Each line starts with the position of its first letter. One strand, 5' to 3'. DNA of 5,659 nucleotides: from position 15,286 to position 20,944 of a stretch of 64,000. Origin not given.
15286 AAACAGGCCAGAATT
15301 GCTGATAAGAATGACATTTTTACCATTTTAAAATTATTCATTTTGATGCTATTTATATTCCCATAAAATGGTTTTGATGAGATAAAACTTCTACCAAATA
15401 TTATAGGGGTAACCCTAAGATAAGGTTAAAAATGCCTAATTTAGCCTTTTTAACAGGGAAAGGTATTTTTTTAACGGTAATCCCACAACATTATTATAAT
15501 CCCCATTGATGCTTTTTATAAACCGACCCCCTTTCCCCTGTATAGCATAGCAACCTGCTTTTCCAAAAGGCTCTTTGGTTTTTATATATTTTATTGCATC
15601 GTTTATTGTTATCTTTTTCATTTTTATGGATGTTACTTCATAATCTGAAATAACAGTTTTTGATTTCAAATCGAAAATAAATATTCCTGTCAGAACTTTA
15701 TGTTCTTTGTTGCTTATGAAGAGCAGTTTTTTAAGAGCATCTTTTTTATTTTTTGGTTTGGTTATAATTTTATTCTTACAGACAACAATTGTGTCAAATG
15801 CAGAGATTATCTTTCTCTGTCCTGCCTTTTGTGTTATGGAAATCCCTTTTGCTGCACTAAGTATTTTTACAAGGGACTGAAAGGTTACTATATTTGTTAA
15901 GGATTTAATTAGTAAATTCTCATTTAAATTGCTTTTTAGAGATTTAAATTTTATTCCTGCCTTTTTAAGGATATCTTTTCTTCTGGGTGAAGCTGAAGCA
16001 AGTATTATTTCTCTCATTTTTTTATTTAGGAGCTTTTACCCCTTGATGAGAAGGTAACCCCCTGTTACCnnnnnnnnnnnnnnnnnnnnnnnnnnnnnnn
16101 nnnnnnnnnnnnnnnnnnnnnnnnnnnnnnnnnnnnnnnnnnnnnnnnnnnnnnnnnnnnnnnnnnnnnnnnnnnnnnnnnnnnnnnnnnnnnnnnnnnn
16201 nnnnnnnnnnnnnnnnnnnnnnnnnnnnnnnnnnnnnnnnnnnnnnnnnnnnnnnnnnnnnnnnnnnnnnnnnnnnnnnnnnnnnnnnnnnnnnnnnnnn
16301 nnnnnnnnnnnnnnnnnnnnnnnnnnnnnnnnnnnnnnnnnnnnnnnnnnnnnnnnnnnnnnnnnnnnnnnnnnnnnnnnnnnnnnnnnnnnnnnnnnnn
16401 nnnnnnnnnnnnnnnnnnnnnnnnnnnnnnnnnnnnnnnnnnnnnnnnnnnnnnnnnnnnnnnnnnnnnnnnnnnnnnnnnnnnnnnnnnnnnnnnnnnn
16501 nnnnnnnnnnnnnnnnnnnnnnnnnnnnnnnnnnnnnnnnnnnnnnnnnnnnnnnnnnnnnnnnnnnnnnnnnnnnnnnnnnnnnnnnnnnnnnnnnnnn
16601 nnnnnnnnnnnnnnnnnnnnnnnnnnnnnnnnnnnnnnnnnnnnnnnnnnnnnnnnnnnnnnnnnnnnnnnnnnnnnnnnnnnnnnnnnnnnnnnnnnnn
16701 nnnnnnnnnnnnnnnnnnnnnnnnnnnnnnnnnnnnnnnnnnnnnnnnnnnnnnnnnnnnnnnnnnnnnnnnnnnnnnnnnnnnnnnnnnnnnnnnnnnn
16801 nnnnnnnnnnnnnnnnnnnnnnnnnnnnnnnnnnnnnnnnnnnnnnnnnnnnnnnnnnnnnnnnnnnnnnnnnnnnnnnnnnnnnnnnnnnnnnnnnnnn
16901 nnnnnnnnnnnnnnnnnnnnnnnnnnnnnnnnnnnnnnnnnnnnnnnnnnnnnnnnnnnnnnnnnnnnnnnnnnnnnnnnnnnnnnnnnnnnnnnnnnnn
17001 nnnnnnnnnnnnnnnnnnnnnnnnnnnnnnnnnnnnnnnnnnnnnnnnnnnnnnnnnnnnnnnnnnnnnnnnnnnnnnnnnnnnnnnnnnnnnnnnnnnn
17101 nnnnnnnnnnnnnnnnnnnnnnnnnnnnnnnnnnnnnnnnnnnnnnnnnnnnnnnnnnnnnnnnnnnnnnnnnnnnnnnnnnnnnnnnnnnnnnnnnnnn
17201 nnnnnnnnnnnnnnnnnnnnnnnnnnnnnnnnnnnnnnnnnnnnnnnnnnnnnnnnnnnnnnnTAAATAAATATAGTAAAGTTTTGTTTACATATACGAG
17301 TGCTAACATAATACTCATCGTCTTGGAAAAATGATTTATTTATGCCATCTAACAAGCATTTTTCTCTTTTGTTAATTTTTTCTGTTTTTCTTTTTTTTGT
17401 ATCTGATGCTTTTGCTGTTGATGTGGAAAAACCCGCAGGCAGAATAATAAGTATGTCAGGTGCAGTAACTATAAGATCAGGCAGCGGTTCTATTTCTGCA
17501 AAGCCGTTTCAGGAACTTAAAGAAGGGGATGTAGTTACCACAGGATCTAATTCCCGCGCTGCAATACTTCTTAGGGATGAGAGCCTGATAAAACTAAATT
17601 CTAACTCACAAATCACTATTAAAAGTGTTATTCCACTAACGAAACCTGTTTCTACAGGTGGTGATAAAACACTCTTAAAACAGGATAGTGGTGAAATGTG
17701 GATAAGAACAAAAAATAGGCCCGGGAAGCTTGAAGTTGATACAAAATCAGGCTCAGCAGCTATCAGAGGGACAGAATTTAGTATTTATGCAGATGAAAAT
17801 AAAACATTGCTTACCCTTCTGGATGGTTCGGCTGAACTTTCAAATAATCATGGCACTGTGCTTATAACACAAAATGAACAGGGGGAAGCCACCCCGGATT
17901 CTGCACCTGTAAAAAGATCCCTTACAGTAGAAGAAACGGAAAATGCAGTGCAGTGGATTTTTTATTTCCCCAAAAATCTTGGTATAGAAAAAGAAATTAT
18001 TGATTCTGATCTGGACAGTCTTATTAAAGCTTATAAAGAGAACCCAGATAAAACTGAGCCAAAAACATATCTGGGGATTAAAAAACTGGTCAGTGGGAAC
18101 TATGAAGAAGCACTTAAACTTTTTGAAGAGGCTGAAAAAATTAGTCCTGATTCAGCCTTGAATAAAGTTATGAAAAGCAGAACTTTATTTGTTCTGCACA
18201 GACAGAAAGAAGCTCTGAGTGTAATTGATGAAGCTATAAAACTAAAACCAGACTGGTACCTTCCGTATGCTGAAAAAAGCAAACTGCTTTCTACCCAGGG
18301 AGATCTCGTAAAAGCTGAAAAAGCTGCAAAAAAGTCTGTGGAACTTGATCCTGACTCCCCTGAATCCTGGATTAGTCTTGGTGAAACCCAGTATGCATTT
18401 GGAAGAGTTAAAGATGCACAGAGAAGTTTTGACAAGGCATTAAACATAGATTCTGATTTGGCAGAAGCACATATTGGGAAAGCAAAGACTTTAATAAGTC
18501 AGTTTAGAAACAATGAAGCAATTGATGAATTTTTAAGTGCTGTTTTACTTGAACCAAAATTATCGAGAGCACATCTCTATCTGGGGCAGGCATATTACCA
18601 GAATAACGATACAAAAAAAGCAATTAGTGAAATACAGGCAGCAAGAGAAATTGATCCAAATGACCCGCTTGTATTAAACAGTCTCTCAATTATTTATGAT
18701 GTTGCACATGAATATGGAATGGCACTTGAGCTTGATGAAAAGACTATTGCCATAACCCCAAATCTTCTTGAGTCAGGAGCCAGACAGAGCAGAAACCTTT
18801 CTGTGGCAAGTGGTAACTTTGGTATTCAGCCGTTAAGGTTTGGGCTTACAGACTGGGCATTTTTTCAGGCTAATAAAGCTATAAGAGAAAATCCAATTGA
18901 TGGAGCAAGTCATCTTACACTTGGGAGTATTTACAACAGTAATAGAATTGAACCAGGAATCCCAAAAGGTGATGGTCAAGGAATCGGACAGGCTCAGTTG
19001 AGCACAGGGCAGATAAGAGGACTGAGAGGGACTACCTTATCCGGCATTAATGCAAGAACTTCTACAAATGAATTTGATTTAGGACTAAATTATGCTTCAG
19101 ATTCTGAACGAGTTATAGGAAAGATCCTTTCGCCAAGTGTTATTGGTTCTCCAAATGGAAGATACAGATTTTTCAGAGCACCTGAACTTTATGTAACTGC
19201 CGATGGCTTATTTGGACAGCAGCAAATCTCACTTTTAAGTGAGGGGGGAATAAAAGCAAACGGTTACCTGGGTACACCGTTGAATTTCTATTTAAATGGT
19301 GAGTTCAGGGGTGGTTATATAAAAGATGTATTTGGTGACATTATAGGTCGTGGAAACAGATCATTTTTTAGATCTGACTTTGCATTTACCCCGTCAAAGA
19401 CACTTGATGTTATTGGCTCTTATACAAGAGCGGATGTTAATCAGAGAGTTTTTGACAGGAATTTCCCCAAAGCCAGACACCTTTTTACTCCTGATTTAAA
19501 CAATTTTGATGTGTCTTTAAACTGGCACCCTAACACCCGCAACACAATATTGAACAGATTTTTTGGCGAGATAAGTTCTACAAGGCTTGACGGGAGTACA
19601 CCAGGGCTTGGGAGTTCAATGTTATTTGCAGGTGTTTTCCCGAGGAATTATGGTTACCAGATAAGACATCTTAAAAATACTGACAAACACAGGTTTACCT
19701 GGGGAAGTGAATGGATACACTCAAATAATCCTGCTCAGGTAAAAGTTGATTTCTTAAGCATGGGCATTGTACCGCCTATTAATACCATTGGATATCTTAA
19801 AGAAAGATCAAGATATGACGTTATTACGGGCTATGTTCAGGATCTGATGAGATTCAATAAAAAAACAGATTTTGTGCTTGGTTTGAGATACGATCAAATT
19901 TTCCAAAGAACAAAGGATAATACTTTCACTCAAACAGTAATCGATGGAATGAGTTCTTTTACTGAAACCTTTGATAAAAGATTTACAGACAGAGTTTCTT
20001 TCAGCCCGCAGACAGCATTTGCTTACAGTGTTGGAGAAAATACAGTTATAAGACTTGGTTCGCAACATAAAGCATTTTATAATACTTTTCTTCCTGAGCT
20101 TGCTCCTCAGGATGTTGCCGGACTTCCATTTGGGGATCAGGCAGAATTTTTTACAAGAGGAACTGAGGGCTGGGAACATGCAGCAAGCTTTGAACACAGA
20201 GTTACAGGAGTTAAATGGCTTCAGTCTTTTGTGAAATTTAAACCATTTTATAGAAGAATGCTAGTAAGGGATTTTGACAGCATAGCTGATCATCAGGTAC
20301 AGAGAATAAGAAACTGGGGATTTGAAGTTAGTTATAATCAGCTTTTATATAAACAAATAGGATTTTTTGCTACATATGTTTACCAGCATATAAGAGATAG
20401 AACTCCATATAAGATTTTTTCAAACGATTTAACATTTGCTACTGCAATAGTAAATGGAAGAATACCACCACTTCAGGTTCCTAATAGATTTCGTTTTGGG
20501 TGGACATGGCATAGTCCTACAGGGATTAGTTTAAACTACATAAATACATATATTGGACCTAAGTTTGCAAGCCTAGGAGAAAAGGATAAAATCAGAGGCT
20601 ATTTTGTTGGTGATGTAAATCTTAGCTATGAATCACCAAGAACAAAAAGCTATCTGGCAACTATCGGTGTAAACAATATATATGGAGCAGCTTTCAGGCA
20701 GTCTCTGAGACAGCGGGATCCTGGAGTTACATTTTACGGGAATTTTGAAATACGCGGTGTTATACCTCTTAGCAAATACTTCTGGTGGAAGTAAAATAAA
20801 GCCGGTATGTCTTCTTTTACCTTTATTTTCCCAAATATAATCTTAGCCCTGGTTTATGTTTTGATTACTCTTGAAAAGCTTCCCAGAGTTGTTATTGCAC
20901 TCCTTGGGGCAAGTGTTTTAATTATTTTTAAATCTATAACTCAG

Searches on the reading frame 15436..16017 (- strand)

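Call 8: search_protein_families(library=pfam, proteins=[window:15436-16017:-], max_evalue=0.00001)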
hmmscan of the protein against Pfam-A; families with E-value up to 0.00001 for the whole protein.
window:15436-16017:- (193 aa): 1 family
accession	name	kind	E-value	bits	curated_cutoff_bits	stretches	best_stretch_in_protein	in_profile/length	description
PF02545.19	Maf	-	1.7e-47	162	27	1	3-191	1-186/187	Maf-like protein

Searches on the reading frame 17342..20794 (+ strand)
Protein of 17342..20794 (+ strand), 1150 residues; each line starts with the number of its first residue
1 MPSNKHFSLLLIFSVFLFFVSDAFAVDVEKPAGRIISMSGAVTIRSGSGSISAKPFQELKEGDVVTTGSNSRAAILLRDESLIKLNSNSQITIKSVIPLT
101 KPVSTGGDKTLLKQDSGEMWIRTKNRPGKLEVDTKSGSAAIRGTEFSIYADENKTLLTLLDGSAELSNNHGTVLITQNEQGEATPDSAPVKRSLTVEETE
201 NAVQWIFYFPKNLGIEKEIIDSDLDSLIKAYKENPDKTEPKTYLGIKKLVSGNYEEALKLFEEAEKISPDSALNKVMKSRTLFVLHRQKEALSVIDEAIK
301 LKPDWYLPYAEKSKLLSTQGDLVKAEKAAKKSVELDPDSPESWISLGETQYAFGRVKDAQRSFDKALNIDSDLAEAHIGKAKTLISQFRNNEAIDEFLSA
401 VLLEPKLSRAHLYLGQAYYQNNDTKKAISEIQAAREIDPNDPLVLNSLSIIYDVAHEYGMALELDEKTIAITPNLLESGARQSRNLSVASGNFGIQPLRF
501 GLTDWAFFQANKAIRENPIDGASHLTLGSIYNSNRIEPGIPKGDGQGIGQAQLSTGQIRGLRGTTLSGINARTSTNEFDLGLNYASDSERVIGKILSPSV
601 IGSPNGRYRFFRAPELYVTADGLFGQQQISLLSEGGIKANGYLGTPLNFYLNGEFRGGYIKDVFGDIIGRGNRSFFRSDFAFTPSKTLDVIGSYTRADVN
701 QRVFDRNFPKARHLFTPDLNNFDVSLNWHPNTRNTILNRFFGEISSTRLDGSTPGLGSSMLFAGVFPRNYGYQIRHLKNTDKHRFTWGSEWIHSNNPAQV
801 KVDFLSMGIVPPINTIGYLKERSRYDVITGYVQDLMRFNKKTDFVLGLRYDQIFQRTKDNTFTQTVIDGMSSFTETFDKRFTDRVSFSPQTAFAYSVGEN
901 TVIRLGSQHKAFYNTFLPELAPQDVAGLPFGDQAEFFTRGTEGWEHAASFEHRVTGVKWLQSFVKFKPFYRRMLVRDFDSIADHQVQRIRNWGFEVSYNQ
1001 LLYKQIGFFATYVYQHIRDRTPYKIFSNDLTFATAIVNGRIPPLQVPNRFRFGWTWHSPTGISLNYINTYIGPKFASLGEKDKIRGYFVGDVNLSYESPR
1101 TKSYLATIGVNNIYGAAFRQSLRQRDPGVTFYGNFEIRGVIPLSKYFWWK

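Call 8: search_protein_families(library=pfam, proteins=[window:17342-20794:+], max_evalue=0.00001)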
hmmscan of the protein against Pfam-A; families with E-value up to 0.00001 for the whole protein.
window:17342-20794:+ (1150 aa): 12 families
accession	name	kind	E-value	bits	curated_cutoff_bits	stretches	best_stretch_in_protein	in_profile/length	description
PF07719.23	TPR_2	-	1.9e-26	90.4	27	0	409-441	2-34/34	Tetratricopeptide repeat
PF14559.12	TPR_19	-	6.5e-21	74.9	25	1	384-445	1-62/68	Tetratricopeptide repeat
PF00515.34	TPR_1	-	1.1e-17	63.5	27.8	0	409-441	2-34/34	Tetratricopeptide repeat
PF13428.12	TPR_14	-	7.2e-17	60.6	23.5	0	409-446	2-39/44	Tetratricopeptide repeat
PF13414.12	TPR_11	-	1.8e-16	60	26.8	0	389-421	9-41/42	TPR repeat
PF04773.18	FecR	-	2.1e-16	60.6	24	1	63-164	1-96/97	FecR protein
PF13432.12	TPR_16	-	7.1e-15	55.6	32.7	0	381-442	4-65/65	Tetratricopeptide repeat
PF13431.12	TPR_17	-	7.3e-15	54.4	24.4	0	329-360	2-33/34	Tetratricopeptide repeat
PF13181.12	TPR_8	-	8.6e-15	54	25.7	0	413-441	6-34/34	Tetratricopeptide repeat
PF12895.13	ANAPC3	-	3.3e-11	43.7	27.2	0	323-397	6-79/82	Anaphase-promoting complex, cyclosome, subunit 3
PF23914.1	TPR_CcmH_CycH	-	3.4e-10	40.4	42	1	330-441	40-155/158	Cytochrome c-type biogenesis protein H TPR domain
PF13424.12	TPR_12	-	1.3e-09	38.5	30.1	0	317-370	14-75/77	Tetratricopeptide repeat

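Call 9: search_protein_families(library=ncbifam, proteins=[window:17342-20794:+], max_evalue=0.01)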
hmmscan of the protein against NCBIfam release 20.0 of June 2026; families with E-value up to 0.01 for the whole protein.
window:17342-20794:+ (1150 aa): 30 families (the best 25 are shown)
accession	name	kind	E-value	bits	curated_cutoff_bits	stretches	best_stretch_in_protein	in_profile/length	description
TIGR02917.1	PEP_TPR_lipo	equivalog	1e-22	79.9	312.2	2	337-477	360-500/899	XrtA/PEP-CTERM system TPR-repeat protein PrsT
NF040959.1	MamA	equivalog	9.3e-21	74.2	200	2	309-464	40-195/204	magnetosome protein MamA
NF033762.1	social_mot_Tgl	equivalog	1e-16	61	225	1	318-455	43-183/252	social motility TPR repeat lipoprotein Tgl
TIGR02521.1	type_IV_pilW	equivalog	4.4e-15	55.9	154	2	407-474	30-97/234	type IV pilus biogenesis/stability protein PilW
NF033758.1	gliding_GltE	equivalog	3e-12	46.2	225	1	325-472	207-355/411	adventurous gliding motility TPR repeat lipoprotein GltE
TIGR02552.1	LcrH_SycD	equivalog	3.5e-12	46.2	104.8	1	325-442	3-120/136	SycD/LcrH family type III secretion system chaperone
TIGR04510.1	mod_pep_cyc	subfamily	5.8e-11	41.6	400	1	345-441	403-500/814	putative peptide modification system cyclase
TIGR00990.1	3a0801s09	subfamily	1.5e-09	37.1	757.25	1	251-471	307-537/615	mitochondrial import receptor subunit TOM70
NF047849.1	Lsa33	exception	2.8e-09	36.6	420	1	12-182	9-180/310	surface adhesin Lsa33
NF033920.0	C39_PA2778_fam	equivalog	3.7e-08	33.1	150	1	313-403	163-253/255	PA2778 family cysteine peptidase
NF008391.2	PRK11189.1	equivalog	7.4e-08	32.2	250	1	356-442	81-167/297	lipoprotein NlpI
NF009037.0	PRK12370.1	equivalog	1.7e-07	30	589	1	218-304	318-404/553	HilA/EilA family virulence transcriptional regulator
NF052415.1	T3SS_chap_SctY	equivalog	2.1e-06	28.2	70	0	234-299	36-104/106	type III secretion apparatus assembly chaperone SctY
NF049946.1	TonB_dep_CU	exception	5.5e-06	25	700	1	824-1120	393-663/683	TonB-dependent receptor, CU motif-type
NF008757.0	PRK11788.1-5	equivalog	1.4e-05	24.4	363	1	317-434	191-308/388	lipopolysaccharide assembly protein LapB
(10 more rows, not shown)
